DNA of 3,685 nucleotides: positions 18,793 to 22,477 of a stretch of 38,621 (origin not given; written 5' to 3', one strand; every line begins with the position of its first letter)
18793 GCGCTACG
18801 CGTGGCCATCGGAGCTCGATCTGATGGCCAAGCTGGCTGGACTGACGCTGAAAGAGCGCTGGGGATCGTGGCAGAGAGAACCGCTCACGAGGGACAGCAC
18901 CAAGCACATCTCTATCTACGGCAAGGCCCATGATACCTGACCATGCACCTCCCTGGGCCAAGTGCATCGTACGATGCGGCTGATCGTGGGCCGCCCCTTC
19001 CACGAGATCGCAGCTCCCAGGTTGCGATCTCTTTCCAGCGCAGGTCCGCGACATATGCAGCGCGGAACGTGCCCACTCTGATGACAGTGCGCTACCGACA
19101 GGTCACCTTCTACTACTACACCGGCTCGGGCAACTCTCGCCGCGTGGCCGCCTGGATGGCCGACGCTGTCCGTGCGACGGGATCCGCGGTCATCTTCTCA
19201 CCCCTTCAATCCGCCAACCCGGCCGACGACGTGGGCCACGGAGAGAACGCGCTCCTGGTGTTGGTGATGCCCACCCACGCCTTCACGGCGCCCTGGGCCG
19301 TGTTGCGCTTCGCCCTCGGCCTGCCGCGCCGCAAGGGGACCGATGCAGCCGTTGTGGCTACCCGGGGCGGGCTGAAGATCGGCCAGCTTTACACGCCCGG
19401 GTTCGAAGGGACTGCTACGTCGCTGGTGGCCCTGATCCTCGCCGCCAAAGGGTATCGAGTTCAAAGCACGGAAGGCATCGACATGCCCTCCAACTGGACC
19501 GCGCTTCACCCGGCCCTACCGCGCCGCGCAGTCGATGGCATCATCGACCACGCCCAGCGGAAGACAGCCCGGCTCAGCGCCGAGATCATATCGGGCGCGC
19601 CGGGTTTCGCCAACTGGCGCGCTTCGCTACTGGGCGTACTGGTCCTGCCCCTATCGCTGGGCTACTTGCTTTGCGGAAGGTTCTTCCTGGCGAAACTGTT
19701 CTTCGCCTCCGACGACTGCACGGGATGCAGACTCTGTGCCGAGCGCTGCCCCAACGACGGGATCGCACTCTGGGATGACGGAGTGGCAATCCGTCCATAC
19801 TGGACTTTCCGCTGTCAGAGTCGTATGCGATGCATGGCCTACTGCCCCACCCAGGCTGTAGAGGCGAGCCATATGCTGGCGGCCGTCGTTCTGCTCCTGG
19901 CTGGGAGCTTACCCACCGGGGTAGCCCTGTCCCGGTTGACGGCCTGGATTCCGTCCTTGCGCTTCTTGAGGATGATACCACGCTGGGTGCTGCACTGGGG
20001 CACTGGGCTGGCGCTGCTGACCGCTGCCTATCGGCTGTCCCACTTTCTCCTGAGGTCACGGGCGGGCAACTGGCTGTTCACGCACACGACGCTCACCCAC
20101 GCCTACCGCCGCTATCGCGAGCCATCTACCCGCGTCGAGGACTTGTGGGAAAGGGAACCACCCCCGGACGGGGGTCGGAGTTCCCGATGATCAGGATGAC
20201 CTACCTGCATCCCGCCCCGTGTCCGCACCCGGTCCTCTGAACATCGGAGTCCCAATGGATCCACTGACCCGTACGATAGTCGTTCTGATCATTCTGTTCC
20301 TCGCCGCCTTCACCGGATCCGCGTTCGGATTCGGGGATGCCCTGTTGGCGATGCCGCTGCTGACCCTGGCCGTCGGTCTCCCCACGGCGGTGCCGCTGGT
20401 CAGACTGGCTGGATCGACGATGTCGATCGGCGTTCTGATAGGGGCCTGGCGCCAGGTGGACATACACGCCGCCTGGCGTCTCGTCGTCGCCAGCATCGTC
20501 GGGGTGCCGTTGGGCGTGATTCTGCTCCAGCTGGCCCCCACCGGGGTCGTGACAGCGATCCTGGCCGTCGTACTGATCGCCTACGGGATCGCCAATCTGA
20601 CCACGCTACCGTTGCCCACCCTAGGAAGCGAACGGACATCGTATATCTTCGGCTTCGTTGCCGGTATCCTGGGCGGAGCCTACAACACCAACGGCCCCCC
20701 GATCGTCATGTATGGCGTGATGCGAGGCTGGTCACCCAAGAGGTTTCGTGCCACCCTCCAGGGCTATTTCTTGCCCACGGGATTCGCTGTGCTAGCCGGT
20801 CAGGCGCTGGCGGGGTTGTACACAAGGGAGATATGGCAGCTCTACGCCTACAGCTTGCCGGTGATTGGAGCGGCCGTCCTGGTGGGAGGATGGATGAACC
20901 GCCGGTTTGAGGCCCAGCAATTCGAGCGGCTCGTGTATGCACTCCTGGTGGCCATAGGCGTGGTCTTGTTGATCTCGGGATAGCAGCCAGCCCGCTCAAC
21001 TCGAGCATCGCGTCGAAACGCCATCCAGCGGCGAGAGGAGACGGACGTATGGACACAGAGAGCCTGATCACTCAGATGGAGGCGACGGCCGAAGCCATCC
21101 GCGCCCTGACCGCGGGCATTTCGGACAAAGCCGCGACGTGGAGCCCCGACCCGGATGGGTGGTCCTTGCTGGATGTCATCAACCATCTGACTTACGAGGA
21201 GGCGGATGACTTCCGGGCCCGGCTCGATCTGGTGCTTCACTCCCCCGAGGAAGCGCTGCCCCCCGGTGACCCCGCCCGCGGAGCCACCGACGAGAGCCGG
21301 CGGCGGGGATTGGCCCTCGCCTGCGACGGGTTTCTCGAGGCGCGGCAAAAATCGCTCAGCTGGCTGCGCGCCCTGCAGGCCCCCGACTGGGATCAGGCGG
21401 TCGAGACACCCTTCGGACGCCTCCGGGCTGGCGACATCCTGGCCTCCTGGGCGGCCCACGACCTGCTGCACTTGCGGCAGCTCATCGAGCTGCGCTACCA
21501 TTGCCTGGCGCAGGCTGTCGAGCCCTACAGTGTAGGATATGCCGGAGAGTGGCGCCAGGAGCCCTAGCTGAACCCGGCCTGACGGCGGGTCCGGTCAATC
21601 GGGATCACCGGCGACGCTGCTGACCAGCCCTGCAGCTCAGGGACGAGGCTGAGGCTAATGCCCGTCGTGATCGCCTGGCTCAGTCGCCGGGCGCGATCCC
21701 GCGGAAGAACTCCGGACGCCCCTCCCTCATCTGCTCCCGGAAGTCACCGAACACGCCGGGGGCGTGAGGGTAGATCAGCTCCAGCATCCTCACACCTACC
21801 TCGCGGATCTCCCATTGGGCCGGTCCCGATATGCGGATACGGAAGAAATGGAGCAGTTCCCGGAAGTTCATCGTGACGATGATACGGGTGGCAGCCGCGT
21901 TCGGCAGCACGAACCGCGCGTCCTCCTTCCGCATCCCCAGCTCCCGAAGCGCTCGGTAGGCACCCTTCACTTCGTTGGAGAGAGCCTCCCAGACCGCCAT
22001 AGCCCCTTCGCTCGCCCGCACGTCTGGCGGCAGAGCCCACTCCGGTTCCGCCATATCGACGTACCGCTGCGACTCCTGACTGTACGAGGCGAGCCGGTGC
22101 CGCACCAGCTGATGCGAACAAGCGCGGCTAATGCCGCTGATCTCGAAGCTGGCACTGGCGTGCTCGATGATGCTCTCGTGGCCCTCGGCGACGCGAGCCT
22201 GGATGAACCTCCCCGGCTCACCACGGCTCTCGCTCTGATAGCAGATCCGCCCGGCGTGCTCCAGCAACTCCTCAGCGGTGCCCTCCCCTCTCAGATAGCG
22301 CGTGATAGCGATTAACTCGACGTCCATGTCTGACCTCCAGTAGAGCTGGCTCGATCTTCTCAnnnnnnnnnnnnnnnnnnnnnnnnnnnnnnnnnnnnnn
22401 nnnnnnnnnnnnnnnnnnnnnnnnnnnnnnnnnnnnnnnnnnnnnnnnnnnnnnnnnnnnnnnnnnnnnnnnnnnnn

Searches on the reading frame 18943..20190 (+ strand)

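Call 71: search_protein_families(library=pfam, proteins=[window:18943-20190:+], max_evalue=0.001)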
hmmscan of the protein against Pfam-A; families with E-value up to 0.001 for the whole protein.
window:18943-20190:+ (415 aa): 6 families
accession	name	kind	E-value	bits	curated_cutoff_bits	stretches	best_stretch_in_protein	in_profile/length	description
PF00037.32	Fer4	-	9.7e-06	25.6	21.1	1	257-274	6-23/24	4Fe-4S binding domain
PF13237.11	Fer4_10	-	1.4e-05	25.4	25.5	1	255-302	5-53/53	4Fe-4S dicluster domain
PF14697.11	Fer4_21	-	1.7e-05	25.3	35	1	255-275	37-58/59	4Fe-4S dicluster domain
PF12838.12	Fer4_7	-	0.00013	22.8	27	1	259-305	2-52/52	4Fe-4S dicluster domain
PF13183.11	Fer4_8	-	0.00065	20.6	27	0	256-271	51-66/68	4Fe-4S dicluster domain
PF13187.11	Fer4_9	-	0.00072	20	27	0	258-305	1-51/52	4Fe-4S dicluster domain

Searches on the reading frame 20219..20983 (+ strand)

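Call 71: search_protein_families(library=pfam, proteins=[window:20219-20983:+], max_evalue=0.001)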
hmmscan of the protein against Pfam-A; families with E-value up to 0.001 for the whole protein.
window:20219-20983:+ (254 aa): 1 family
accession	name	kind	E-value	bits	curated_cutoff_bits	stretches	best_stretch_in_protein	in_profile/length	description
PF01925.25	TauE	-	3.4e-26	92.8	32.6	1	23-249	2-236/237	Sulfite exporter TauE/SafE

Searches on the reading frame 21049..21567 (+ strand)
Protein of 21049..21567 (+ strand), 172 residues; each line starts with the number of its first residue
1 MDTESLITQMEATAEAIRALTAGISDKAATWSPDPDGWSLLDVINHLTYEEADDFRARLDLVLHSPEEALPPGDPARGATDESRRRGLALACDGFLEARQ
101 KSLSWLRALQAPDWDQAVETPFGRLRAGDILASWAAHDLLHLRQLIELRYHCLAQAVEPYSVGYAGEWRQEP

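Call 71: search_protein_families(library=pfam, proteins=[window:21049-21567:+], max_evalue=0.001)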
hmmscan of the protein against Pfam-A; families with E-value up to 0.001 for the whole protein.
window:21049-21567:+ (172 aa): 1 family
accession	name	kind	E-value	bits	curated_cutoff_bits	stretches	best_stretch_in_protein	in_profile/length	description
PF12867.12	DinB_2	-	3.4e-14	53.8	24.8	1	9-145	1-128/128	DinB superfamily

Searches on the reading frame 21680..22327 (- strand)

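Call 8: search_protein_families(library=pfam, proteins=[window:21680-22327:-], max_evalue=0.001)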
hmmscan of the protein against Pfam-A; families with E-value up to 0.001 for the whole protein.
window:21680-22327:- (215 aa): 1 family
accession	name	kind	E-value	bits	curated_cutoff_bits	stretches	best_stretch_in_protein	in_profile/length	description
PF02511.20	Thy1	-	1.7e-58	198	24.8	1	17-190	8-190/191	Thymidylate synthase complementing protein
